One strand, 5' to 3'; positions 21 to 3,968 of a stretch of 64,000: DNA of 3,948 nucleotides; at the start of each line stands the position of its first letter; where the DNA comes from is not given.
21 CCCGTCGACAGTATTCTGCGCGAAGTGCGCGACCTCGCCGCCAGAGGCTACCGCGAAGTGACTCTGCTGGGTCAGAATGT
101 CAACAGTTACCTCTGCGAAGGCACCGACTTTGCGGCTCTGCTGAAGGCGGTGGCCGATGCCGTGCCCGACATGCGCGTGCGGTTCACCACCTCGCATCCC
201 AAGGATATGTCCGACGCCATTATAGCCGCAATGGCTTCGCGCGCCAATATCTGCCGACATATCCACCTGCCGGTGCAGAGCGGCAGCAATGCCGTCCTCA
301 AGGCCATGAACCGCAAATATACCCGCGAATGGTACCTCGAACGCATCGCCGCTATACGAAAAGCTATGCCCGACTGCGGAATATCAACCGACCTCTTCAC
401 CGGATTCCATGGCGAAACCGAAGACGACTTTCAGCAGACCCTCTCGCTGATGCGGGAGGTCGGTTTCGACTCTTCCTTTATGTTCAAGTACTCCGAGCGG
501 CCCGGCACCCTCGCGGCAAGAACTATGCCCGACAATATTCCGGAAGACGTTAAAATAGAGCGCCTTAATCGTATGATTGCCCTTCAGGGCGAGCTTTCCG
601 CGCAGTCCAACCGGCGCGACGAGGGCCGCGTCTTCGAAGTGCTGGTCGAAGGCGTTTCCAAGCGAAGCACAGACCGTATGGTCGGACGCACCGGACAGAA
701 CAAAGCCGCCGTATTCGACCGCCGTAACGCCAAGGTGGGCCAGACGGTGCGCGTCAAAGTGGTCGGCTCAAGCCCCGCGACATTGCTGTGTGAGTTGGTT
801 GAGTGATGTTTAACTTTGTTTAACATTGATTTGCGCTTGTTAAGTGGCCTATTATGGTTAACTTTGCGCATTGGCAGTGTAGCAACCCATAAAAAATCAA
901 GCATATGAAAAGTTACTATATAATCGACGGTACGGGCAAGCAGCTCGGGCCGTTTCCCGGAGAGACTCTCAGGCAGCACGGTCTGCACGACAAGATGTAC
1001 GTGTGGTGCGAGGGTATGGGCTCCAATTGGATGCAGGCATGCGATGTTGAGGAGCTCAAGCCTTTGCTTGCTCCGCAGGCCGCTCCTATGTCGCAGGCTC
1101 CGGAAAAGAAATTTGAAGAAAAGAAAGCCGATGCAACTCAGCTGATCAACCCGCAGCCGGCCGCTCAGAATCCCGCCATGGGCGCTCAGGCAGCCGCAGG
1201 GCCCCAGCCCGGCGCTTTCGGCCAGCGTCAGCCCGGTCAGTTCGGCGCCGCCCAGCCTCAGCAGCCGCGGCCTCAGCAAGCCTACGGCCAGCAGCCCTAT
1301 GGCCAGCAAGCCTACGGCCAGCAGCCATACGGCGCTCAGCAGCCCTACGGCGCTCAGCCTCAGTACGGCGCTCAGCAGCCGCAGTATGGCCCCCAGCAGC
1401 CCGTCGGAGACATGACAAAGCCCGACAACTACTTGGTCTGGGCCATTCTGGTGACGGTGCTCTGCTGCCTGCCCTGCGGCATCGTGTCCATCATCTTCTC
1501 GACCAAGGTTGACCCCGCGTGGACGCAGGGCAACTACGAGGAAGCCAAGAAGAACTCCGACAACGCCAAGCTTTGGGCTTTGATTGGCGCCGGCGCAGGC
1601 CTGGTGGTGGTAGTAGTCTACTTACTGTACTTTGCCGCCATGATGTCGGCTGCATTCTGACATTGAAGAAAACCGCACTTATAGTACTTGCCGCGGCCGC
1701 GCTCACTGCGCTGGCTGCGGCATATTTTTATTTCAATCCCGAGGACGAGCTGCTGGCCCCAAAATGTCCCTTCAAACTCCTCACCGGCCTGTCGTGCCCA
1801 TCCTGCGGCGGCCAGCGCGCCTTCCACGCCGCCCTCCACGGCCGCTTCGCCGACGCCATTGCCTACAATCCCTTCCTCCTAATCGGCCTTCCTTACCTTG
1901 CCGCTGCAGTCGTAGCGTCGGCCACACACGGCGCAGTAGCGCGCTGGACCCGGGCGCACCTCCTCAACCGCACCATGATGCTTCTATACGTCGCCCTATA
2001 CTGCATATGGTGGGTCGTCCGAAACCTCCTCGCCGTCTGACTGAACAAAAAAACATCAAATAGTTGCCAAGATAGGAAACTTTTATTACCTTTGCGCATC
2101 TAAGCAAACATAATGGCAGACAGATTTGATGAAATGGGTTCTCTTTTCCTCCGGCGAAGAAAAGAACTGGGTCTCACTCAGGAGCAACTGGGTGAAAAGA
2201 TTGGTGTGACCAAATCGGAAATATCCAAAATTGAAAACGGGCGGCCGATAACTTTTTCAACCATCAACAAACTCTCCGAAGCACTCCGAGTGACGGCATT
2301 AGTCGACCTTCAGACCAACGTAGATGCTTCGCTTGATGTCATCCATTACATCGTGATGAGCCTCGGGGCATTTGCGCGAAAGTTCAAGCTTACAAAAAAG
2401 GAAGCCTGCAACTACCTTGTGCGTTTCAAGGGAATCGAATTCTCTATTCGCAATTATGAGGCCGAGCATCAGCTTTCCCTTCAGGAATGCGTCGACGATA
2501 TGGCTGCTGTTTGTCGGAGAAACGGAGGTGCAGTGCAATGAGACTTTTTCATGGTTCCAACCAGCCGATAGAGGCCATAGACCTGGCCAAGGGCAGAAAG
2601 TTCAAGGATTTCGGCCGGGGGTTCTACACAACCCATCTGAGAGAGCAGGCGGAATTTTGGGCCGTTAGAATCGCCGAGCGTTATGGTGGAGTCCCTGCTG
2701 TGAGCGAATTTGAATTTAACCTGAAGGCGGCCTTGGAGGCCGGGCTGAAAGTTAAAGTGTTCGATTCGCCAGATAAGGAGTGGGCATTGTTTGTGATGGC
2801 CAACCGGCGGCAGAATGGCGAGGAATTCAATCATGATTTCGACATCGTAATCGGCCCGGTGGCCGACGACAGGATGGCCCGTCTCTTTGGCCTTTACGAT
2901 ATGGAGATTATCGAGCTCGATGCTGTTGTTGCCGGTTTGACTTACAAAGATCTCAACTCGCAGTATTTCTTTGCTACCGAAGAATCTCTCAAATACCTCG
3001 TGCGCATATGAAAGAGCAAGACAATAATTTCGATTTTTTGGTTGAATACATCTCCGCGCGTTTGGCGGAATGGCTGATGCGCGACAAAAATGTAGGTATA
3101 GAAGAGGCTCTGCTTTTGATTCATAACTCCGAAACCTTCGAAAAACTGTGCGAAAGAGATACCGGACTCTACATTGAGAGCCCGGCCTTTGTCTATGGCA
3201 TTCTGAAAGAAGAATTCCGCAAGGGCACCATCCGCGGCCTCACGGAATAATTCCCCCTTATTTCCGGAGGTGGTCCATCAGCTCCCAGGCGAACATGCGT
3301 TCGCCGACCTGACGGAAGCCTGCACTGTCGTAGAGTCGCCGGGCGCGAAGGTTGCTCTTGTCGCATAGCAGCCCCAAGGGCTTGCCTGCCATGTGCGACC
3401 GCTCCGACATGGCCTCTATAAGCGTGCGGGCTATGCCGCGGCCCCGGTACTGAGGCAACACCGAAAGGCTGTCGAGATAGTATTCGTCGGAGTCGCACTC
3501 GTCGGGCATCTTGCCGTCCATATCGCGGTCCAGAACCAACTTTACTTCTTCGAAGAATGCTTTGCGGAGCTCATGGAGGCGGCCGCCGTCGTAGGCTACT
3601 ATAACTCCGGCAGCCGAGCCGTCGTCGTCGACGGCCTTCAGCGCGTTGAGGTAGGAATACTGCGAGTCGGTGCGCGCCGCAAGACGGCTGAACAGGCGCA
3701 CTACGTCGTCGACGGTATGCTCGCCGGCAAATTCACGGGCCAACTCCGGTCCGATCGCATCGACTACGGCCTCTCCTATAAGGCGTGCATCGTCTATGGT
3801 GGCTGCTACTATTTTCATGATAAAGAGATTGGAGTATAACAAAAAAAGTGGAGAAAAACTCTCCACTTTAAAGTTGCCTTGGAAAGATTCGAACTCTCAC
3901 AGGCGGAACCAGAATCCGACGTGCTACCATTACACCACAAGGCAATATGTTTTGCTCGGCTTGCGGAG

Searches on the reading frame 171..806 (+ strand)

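Call 66: search_protein_families(library=pfam, proteins=[window:171-806:+], max_evalue=0.0001)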
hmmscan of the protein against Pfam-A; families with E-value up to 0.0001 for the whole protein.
window:171-806:+ (211 aa): 2 families
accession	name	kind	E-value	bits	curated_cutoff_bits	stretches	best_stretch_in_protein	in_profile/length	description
PF04055.27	Radical_SAM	-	2.5e-14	54.2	29.5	1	2-93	79-165/166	Radical SAM superfamily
PF01938.26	TRAM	-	2e-09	37.6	21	1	149-209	2-60/61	TRAM domain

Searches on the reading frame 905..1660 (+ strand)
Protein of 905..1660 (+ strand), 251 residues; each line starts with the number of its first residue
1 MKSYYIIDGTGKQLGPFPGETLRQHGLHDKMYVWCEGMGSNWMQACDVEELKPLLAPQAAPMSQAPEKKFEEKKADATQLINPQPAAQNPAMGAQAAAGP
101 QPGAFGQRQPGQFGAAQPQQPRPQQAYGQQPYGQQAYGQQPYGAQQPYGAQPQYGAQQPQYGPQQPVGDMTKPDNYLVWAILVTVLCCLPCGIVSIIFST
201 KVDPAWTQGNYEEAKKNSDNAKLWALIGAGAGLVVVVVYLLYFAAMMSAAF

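Call 66: search_protein_families(library=pfam, proteins=[window:905-1660:+], max_evalue=0.0001)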
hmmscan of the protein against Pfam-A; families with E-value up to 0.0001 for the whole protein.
window:905-1660:+ (251 aa): 2 families
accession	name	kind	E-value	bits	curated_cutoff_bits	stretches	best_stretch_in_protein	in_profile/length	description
PF04505.17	CD225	-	2.1e-26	92.3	27.1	1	172-239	1-68/68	Interferon-induced transmembrane protein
PF14237.11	GYF_2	-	1.1e-09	38.4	25.8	1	4-51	1-50/50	GYF domain 2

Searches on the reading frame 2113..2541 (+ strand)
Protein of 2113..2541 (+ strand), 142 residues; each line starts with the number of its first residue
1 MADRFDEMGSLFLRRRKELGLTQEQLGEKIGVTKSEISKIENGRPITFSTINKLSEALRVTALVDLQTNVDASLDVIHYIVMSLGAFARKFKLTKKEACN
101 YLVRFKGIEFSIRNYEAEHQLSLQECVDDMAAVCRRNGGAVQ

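Call 66: search_protein_families(library=pfam, proteins=[window:2113-2541:+], max_evalue=0.0001)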
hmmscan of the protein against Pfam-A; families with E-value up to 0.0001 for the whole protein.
window:2113-2541:+ (142 aa): 5 families
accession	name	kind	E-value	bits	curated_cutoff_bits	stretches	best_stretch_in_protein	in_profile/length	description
PF01381.28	HTH_3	-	3e-16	59.6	23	1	15-61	4-51/55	Helix-turn-helix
PF12668.12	DUF3791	-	1.4e-15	57.4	25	1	79-137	2-60/60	Protein of unknown function (DUF3791)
PF13560.12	HTH_31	-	1.3e-10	41.8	27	1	8-61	2-57/64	Helix-turn-helix domain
PF12844.13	HTH_19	-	1.4e-09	38.2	30.2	1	13-61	5-54/64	Helix-turn-helix domain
PF13443.12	HTH_26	-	4.8e-06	27.2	22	1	17-61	7-53/63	Cro/C1-type HTH DNA-binding domain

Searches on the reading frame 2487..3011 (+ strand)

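Call 66: search_protein_families(library=pfam, proteins=[window:2487-3011:+], max_evalue=0.0001)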
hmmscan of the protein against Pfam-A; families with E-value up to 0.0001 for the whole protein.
window:2487-3011:+ (174 aa): 1 family
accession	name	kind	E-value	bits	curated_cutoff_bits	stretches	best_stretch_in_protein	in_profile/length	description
PF13151.12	DUF3990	-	2.7e-45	154.2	32.2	1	18-171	1-150/152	Protein of unknown function (DUF3990)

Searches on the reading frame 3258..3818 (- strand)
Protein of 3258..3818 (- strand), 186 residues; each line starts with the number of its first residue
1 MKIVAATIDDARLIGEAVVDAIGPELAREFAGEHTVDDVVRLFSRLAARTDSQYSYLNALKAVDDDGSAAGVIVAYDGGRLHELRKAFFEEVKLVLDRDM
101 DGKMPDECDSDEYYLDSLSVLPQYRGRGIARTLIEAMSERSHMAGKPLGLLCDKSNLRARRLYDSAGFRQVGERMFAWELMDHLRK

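Call 66: search_protein_families(library=pfam, proteins=[window:3258-3818:-], max_evalue=0.0001)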
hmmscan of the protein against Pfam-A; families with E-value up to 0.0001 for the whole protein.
window:3258-3818:- (186 aa): 4 families
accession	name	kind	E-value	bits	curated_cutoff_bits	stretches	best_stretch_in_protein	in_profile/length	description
PF00583.31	Acetyltransf_1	-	1e-10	42.4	20.7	1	57-168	37-116/116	Acetyltransferase (GNAT) family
PF13508.13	Acetyltransf_7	-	8.5e-10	39.3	27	1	110-169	24-83/84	Acetyltransferase (GNAT) domain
PF13673.13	Acetyltransf_10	-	1e-08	35.6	23.6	1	111-174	50-113/128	Acetyltransferase (GNAT) domain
PF08445.16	FR47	-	2.1e-08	34.4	22.1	1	114-175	23-84/86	FR47-like protein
